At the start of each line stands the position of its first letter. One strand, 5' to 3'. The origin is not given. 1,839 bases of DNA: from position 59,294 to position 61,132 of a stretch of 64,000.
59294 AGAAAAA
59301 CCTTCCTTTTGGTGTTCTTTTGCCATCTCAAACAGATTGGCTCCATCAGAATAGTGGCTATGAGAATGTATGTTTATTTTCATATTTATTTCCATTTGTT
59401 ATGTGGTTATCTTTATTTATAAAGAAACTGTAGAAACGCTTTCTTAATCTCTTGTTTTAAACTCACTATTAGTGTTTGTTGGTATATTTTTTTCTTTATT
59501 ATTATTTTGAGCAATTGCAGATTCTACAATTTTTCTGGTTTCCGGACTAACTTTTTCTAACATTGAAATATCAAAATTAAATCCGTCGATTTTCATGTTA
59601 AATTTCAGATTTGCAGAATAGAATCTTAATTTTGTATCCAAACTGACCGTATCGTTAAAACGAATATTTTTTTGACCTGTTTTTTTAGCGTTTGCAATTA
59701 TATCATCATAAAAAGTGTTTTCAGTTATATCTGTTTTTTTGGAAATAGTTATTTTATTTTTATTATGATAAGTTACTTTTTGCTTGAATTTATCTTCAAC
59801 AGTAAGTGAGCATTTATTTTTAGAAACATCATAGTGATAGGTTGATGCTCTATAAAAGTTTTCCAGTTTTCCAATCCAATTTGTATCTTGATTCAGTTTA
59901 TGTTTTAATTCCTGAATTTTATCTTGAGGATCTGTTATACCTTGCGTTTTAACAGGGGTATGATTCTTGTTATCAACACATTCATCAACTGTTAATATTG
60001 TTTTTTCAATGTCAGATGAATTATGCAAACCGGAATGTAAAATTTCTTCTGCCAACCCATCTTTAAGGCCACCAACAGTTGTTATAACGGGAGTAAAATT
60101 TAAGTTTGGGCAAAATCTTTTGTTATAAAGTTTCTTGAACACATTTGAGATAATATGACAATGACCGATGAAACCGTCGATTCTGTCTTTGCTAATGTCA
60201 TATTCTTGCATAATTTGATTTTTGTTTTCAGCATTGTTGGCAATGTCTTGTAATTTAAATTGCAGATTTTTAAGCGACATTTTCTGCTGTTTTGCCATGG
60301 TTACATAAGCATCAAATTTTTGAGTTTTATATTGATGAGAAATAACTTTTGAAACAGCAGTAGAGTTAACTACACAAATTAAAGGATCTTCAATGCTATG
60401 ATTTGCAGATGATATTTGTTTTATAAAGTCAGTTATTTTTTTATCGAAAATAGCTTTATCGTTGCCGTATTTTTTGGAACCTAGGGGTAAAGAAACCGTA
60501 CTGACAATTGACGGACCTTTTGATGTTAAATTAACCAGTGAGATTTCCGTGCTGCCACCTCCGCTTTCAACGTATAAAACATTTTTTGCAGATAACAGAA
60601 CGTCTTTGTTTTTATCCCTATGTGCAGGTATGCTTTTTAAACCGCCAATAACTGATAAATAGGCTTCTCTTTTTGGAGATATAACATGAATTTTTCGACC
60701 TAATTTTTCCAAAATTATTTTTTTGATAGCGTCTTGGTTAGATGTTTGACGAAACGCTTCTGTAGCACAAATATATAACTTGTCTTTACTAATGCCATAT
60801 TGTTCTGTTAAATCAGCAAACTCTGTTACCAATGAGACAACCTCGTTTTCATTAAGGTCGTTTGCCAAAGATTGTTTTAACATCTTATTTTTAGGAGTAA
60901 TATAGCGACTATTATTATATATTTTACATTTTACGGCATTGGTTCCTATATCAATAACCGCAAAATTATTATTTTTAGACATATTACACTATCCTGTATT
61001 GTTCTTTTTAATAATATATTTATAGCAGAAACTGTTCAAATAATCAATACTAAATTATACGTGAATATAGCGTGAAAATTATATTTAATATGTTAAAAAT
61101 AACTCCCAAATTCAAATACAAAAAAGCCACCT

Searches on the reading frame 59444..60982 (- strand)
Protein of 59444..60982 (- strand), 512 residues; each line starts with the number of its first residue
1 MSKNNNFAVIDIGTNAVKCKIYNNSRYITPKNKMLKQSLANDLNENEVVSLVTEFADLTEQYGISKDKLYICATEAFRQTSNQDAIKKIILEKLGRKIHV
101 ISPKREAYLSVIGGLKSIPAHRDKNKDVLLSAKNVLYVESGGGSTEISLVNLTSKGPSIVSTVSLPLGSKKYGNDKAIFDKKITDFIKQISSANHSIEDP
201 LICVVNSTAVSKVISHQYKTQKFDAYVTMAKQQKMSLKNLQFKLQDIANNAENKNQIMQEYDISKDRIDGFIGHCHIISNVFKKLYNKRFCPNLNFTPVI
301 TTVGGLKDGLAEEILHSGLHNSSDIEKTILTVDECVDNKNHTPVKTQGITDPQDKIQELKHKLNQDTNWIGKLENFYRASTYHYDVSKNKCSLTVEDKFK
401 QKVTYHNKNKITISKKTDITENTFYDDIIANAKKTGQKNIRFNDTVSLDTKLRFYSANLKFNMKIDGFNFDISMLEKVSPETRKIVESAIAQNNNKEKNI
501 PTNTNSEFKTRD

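Call 83: search_protein_families(library=pfam, proteins=[window:59444-60982:-], max_evalue=0.00001)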
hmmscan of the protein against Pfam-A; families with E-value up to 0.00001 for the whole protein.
window:59444-60982:- (512 aa): 1 family
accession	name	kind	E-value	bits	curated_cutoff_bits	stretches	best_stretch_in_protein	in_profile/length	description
PF02541.22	Ppx-GppA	-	9.8e-15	55.2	27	1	46-287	38-263/285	Ppx/GppA phosphatase family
